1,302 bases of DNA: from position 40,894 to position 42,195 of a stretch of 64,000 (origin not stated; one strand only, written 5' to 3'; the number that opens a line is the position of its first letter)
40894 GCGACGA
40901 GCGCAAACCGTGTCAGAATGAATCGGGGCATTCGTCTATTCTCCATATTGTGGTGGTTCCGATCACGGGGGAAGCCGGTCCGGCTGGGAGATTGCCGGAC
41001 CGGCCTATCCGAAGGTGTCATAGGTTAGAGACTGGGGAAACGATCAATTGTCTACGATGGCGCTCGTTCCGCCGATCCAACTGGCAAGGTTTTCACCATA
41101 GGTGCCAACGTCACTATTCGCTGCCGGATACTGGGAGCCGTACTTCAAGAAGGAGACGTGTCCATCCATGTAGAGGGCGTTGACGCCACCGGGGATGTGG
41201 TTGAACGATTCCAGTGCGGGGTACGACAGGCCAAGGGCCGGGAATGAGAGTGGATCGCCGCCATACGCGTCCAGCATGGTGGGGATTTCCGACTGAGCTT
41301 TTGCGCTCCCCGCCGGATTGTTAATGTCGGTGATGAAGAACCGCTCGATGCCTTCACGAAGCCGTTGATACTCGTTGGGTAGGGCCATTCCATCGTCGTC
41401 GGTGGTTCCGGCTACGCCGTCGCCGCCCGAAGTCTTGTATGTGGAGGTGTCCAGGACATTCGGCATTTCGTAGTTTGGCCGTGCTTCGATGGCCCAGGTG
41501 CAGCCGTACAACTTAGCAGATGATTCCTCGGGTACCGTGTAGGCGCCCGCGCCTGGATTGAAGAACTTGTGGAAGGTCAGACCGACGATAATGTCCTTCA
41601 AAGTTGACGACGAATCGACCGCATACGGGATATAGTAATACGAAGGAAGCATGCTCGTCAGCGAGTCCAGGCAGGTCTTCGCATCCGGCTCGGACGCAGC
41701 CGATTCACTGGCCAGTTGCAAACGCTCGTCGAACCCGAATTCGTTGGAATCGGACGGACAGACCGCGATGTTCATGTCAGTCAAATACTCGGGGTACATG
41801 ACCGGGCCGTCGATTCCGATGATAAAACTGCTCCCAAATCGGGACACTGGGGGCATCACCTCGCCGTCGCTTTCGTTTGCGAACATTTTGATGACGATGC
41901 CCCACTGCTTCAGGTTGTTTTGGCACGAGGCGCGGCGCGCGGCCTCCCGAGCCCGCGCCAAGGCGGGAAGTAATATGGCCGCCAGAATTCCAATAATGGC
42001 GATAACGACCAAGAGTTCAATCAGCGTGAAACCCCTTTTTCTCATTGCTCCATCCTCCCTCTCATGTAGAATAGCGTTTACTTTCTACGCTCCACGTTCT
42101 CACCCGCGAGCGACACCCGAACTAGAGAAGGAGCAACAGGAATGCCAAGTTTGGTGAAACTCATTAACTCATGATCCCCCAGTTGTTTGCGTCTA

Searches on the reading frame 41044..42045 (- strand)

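Call 75: search_protein_families(library=pfam, proteins=[window:41044-42045:-], max_evalue=0.001)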
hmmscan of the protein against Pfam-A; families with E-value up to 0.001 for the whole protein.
window:41044-42045:- (333 aa): 2 families
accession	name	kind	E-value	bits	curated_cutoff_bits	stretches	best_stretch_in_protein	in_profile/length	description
PF07963.17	N_methyl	-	2.5e-09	36.7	21.2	1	2-26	3-27/27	Prokaryotic N-terminal methylation motif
PF07596.16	SBP_bac_10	-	3.9e-09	37.4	23.3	1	31-66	2-35/268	Protein of unknown function (DUF1559)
